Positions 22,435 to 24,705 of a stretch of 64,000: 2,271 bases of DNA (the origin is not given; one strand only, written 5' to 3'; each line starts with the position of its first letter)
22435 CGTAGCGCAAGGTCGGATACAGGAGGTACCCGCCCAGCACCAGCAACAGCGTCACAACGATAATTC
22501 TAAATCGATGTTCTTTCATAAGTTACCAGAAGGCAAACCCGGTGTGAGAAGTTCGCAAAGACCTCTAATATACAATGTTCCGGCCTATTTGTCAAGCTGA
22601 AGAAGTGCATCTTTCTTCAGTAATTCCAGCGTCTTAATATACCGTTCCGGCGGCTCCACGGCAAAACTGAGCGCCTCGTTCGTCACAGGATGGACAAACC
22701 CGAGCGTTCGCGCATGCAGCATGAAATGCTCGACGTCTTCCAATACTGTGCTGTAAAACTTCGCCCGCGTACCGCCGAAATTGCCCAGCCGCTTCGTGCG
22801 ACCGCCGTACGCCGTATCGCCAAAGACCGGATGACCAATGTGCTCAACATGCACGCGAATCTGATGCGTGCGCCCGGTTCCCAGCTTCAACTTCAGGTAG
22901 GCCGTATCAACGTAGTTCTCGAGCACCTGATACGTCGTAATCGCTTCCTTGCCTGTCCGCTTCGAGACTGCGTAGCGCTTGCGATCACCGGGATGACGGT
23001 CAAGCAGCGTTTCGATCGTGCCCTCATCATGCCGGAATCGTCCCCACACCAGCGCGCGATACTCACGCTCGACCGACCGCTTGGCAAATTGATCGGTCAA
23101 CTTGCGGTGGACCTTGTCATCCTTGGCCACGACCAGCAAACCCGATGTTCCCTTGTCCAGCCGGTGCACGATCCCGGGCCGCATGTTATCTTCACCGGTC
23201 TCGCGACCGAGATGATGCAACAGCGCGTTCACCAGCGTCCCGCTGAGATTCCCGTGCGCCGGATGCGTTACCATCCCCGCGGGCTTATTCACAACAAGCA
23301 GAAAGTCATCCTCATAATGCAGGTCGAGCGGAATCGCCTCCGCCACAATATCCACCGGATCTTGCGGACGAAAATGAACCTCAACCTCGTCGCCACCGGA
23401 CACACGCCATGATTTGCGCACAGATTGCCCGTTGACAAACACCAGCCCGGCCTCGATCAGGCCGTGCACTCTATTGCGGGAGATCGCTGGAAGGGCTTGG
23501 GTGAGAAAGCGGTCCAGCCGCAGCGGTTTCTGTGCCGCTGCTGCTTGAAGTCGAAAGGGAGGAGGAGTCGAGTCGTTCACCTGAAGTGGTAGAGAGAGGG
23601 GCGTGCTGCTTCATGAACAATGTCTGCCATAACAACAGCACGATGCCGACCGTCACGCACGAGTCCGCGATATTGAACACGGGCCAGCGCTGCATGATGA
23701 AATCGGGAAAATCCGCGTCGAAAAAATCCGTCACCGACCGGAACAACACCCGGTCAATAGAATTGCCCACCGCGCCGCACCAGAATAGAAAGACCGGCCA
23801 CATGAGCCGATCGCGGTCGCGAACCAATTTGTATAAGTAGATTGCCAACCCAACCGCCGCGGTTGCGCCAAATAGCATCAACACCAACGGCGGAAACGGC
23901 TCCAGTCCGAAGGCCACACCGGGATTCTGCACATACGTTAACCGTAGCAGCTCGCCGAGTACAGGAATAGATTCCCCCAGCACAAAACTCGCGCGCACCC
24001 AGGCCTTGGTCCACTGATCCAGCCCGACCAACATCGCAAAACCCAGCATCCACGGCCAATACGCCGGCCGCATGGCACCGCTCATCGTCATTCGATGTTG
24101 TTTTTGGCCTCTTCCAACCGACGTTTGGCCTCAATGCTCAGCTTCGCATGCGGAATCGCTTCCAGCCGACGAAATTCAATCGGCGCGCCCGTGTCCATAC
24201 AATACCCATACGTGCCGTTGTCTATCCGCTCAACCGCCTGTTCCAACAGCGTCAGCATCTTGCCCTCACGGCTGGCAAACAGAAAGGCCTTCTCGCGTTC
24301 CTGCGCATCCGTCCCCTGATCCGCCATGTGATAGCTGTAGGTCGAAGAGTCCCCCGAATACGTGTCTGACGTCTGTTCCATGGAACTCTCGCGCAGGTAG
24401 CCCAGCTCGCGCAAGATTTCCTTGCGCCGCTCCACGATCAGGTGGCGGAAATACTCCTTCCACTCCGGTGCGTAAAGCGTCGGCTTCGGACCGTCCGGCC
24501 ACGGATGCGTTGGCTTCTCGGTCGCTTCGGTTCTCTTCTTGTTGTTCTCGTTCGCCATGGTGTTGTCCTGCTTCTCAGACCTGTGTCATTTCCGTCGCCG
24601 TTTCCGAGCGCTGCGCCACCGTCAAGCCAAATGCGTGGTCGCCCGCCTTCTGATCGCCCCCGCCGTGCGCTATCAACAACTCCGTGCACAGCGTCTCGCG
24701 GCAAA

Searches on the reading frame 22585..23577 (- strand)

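Call 70: search_protein_families(library=pfam, proteins=[window:22585-23577:-], max_evalue=0.001)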
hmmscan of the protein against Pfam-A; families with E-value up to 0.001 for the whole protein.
window:22585-23577:- (330 aa): 2 families
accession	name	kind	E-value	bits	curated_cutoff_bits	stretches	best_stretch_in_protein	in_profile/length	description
PF00849.27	PseudoU_synth_2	-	6.9e-36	124.2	26.8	1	93-246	2-152/152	RNA pseudouridylate synthase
PF01479.30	S4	-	2.8e-12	46.6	22.8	1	19-65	1-48/48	S4 domain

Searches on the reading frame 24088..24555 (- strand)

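Call 15: search_protein_families(library=ncbifam, proteins=[window:24088-24555:-], max_evalue=0.01)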
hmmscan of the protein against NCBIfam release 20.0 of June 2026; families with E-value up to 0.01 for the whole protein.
window:24088-24555:- (155 aa): 4 families
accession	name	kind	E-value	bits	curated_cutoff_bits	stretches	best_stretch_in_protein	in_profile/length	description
TIGR02890.1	bacill_yteA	subfamily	7.5e-23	81.4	134.4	1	34-150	4-120/159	regulatory protein, yteA family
TIGR02420.1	dksA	equivalog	2.4e-18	66.6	115.5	1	32-145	5-109/110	RNA polymerase-binding protein DksA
NF033459.1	DksA_like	equivalog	1.2e-11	44.9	105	1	34-149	4-111/113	RNA polymerase-binding protein DksA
NF008045.0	PRK10778.1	equivalog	6.4e-08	33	289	1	78-146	73-141/151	RNA polymerase-binding protein DksA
